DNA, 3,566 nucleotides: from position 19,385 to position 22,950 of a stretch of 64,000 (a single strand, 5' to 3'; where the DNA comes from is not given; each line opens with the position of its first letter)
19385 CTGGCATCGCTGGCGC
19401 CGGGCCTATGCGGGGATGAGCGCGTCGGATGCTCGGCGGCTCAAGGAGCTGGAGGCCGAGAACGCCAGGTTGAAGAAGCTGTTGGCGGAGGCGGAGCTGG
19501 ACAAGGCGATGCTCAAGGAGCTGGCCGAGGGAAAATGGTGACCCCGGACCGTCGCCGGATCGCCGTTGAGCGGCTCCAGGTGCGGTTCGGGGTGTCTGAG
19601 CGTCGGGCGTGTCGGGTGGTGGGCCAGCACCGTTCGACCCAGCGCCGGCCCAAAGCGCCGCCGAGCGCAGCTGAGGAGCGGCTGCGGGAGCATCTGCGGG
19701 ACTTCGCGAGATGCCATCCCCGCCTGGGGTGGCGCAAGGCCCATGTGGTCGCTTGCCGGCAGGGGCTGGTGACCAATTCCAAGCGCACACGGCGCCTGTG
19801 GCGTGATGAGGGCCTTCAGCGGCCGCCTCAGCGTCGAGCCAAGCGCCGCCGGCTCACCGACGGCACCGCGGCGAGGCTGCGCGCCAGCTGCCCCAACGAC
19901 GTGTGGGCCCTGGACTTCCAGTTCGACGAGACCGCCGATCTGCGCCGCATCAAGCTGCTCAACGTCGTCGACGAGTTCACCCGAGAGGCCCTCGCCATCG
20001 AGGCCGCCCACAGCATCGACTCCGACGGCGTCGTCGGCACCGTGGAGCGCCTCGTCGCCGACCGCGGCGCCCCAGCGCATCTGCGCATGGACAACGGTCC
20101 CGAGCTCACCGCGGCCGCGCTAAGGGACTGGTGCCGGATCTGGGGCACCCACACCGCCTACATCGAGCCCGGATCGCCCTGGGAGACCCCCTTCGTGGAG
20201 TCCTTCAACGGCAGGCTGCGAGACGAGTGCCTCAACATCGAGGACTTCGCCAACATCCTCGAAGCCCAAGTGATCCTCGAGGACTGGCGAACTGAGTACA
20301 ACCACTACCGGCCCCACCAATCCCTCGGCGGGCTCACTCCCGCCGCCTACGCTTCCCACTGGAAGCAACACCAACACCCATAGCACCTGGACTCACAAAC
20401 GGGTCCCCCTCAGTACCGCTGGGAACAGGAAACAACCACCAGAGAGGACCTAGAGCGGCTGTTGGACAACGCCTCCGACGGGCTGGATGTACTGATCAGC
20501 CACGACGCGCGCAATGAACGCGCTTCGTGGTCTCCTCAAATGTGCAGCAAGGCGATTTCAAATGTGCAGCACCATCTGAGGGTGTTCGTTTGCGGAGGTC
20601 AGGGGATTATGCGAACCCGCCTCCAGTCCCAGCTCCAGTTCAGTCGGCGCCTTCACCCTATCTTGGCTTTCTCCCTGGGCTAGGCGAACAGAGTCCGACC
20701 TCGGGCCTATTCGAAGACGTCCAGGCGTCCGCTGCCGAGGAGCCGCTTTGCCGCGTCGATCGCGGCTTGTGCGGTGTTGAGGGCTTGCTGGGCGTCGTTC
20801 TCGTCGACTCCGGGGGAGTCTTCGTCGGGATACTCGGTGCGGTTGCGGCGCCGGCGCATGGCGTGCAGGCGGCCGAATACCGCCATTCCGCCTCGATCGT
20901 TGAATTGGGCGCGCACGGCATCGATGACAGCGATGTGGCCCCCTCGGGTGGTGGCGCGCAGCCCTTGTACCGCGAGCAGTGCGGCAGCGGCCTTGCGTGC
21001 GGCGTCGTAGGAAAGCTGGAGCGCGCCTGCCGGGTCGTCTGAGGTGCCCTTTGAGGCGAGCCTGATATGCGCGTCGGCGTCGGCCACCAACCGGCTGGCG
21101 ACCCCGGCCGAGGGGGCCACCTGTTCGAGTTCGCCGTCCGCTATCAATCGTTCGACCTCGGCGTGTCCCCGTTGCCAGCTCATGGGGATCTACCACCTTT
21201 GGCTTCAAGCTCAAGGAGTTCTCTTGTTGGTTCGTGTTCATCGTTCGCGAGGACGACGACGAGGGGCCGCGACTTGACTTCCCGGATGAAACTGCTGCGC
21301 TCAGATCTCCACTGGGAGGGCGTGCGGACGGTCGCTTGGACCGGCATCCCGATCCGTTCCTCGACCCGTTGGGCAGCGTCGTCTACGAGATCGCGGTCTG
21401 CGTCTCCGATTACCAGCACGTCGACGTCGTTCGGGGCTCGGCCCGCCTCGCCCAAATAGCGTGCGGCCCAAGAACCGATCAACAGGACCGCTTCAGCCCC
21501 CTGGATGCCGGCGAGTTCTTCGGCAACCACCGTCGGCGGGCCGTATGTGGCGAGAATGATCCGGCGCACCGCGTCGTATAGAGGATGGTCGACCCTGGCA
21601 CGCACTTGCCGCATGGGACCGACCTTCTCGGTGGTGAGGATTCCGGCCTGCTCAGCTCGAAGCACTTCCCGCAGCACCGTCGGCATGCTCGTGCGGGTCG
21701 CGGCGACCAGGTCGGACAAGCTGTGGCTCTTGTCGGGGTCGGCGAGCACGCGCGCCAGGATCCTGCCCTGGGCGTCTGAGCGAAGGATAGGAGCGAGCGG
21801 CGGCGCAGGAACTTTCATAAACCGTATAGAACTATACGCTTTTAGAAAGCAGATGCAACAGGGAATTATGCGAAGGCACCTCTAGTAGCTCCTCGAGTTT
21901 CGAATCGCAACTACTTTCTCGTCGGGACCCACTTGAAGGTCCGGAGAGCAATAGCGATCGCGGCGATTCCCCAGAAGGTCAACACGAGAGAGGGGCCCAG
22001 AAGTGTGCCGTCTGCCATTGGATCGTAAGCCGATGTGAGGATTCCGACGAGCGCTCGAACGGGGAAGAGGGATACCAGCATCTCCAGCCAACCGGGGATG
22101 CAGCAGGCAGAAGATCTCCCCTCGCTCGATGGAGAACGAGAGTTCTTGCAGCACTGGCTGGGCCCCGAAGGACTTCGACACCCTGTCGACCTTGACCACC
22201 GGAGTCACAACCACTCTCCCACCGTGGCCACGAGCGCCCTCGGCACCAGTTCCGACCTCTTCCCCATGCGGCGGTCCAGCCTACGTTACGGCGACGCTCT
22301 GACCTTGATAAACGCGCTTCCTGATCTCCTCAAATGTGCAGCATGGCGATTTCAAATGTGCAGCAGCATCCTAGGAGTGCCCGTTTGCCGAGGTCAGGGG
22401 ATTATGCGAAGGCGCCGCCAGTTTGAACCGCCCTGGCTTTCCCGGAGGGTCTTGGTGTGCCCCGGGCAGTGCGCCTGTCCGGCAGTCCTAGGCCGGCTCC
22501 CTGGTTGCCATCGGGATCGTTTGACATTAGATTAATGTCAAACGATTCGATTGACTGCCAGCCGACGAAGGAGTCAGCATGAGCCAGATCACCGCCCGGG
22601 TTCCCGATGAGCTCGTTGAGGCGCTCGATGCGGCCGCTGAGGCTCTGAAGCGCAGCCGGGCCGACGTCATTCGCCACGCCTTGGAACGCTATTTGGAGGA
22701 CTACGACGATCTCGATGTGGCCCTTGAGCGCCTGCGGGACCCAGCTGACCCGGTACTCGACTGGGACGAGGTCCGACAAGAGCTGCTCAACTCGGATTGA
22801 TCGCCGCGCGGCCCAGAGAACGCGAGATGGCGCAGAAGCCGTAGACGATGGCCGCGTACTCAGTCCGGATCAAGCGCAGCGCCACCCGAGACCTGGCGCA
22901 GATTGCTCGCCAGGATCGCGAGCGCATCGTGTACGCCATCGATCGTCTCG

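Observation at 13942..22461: tRNA-Cys is followed by two accessory modules, each closed by a decayed copy of the tRNA-Cys 3' end plus its downstream flank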

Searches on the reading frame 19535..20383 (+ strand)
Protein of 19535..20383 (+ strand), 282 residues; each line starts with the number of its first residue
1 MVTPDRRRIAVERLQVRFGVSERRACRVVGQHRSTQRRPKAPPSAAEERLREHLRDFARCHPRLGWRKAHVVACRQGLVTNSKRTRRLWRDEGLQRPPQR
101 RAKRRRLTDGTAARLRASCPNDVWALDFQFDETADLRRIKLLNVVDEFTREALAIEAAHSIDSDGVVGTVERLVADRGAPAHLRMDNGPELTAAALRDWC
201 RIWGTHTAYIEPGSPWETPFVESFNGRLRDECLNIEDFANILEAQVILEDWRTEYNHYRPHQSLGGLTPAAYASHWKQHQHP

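Call 7: search_protein_families(library=pfam, proteins=[window:19535-20383:+], max_evalue=0.01)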
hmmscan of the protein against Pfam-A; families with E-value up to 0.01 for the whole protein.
window:19535-20383:+ (282 aa): 4 families
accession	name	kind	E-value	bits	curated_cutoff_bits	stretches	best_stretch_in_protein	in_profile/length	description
PF13683.12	rve_3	-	1.7e-25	89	26.5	1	205-269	3-67/67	Integrase core domain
PF00665.32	rve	-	1.2e-17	64.5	32.6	1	118-215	2-102/102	Integrase core domain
PF13333.12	rve_2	-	1.8e-06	28.5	22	1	222-275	1-54/56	Integrase core domain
PF13276.12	HTH_21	-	2.3e-05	25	28.1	1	47-101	3-59/60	HTH-like domain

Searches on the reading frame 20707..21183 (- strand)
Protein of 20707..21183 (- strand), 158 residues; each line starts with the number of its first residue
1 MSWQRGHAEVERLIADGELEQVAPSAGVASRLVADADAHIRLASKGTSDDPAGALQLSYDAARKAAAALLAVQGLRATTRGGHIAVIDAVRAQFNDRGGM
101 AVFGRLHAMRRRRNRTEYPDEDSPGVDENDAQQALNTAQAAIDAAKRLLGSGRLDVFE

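Call 7: search_protein_families(library=pfam, proteins=[window:20707-21183:-], max_evalue=0.01)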
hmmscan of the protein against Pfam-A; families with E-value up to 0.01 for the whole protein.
window:20707-21183:- (158 aa): 1 family
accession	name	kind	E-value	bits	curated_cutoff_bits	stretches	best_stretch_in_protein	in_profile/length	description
PF05168.19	HEPN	-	9.3e-05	23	22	1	51-147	24-116/117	HEPN domain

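Call 18: find_encoding_contigs(protein=window:20707-21183:-, flank=10000, max_places=10)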
Protein window:20707-21183:- (158 aa): no gene with exactly this product is on record in the collection.

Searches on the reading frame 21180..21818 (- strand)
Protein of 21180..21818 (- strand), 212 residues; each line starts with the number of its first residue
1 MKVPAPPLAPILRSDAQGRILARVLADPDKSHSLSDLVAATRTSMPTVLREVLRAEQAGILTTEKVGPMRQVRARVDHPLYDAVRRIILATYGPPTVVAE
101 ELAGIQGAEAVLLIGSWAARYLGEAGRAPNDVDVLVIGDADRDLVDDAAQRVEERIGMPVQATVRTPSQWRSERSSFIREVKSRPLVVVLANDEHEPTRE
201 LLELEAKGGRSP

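Call 7: search_protein_families(library=pfam, proteins=[window:21180-21818:-], max_evalue=0.01)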
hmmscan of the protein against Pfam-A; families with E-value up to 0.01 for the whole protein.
window:21180-21818:- (212 aa): 0 families

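Call 84: search_protein_families(library=pfam, proteins=[window:21180-21818:-], max_evalue=0.1)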
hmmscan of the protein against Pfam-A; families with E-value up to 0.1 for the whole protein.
window:21180-21818:- (212 aa): 1 family
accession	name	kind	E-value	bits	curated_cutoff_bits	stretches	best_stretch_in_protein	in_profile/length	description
PF23942.1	DUF7277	-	0.027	15.6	27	1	112-139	2-29/87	Domain of unknown function (DUF7277)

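Call 85: find_homologous_proteins(query=window:21180-21818:-, max_evalue=1e-20)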
Query window:21180-21818:- (212 aa): 1187 proteins with E <= 1e-20 among 3754 candidates; the best 120 are listed.
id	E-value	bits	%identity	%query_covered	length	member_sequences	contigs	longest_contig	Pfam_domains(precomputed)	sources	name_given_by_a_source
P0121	7.5e-116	403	91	100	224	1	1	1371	-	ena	-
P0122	2.0e-115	402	91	100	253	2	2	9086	-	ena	-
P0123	2.0e-115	402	91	100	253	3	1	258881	-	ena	-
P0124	2.0e-112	392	93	98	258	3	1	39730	-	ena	-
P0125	2.3e-112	392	90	100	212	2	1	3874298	-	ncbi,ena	-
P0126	3.5e-112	391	89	100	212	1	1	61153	-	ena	-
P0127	4.4e-111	387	91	98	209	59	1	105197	-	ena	-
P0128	6.6e-109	380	88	100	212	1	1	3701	-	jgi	jgi:hypothetical protein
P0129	1.1e-106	373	88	99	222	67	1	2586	-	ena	-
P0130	3.0e-106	372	85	100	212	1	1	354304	-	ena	-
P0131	8.5e-106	370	85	100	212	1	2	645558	-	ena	-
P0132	2.9e-104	365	83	100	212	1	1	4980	-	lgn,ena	-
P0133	3.8e-104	365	83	100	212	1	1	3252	-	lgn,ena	-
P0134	8.1e-104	364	83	100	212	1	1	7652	-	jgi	-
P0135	8.5e-104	364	84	100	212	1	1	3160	-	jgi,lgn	-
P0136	1.0e-103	363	82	100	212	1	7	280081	-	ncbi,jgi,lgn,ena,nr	ncbi:MAG: ArsR family transcriptional regulator [bacterium]|nr:ArsR family transcriptional regulator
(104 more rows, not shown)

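Call 86: find_encoding_contigs(protein=P0136, flank=10000, max_places=8)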
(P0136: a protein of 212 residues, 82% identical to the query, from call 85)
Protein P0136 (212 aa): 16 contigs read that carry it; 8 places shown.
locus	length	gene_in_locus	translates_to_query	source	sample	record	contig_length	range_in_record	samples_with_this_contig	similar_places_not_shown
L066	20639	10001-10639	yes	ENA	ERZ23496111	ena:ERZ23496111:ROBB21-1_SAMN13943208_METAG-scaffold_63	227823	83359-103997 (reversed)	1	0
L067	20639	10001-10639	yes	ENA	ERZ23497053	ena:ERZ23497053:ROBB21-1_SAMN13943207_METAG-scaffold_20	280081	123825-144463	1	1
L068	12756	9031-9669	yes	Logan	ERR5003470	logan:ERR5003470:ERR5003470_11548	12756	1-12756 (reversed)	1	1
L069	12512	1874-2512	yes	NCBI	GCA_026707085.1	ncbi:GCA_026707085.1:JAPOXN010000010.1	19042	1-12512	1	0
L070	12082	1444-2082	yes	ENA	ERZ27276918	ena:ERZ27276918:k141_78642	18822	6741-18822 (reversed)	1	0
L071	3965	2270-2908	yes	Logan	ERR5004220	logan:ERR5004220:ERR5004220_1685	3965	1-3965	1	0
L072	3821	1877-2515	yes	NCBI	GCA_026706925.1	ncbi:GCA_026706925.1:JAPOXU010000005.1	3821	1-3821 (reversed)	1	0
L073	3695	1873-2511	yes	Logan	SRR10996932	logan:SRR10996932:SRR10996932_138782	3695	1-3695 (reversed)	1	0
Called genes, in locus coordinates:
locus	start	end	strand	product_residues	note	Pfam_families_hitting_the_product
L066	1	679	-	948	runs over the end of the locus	PF20465:MmeI_hel, PF20473:MmeI_Mtase, PF07669:Eco57I (faint), PF20466:MmeI_TRD (weak)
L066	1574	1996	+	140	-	PF13560:HTH_31, PF01381:HTH_3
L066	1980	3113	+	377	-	PF00069:Pkinase, PF07714:PK_Tyr_Ser-Thr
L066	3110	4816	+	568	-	PF13428:TPR_14 (faint), PF13414:TPR_11 (faint), PF23914:TPR_CcmH_CycH (weak)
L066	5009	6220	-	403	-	-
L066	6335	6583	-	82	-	PF00098:zf-CCHC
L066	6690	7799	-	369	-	PF14072:DndB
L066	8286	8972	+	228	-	PF01738:DLH (weak), PF12146:Hydrolase_4 (faint), PF00561:Abhydrolase_1 (faint), PF02230:Abhydrolase_2 (weak)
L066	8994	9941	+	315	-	PF23213:, PF23212:DUF7064 (weak)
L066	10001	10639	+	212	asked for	-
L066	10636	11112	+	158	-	PF05168:HEPN (weak)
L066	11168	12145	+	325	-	PF00296:Bac_luciferase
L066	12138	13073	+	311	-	-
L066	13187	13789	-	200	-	PF13875:DUF4202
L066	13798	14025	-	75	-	-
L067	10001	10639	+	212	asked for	-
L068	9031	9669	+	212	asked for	-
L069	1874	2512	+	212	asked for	-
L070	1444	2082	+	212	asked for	-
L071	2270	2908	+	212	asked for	-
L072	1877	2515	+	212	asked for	-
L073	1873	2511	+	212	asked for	-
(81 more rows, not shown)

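Call 90: find_encoding_contigs(protein=P0124, flank=10000, max_places=4)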
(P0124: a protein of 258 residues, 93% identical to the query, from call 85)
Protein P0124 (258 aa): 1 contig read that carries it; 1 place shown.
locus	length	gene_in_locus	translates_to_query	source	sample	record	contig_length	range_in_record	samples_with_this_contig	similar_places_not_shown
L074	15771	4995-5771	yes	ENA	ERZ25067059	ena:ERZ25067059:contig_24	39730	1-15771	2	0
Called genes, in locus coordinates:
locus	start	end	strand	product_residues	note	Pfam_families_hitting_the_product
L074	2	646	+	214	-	?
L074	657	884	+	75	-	-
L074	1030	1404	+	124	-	-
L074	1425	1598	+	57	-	PF00156:Pribosyltran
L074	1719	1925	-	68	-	-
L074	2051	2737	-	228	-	PF09365:DUF2461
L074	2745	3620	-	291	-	PF12146:Hydrolase_4 (weak), PF00561:Abhydrolase_1, PF12697:Abhydrolase_6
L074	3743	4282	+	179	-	-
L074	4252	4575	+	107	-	-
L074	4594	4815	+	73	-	-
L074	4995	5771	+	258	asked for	-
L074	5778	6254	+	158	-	PF05168:HEPN (weak)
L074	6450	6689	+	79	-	-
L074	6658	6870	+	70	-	PF00472:RF-1 (weak)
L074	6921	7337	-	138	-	PF01850:PIN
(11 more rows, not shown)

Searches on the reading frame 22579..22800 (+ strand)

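Call 84: search_protein_families(library=pfam, proteins=[window:22579-22800:+], max_evalue=0.1)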
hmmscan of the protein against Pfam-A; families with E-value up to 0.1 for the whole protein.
window:22579-22800:+ (73 aa): 5 families
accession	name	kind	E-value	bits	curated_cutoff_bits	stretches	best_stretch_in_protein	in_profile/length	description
PF01402.27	RHH_1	-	2.1e-10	40.6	20.5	1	4-40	2-38/39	Ribbon-helix-helix protein, copG family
PF12651.13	RHH_3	-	1.7e-05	25.1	21.6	1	4-42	5-43/44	Ribbon-helix-helix domain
PF19807.5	DUF6290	-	6.1e-05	23.6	27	1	1-69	1-72/72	Family of unknown function (DUF6290)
PF07878.17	RHH_5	-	0.00035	20.7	26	1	5-40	5-40/43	CopG-like RHH_1 or ribbon-helix-helix domain, RHH_5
PF22513.2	FitA-like_RHH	-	0.0038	17.6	27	1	8-38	8-38/39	Antitoxin FitA-like, ribbon-helix-helix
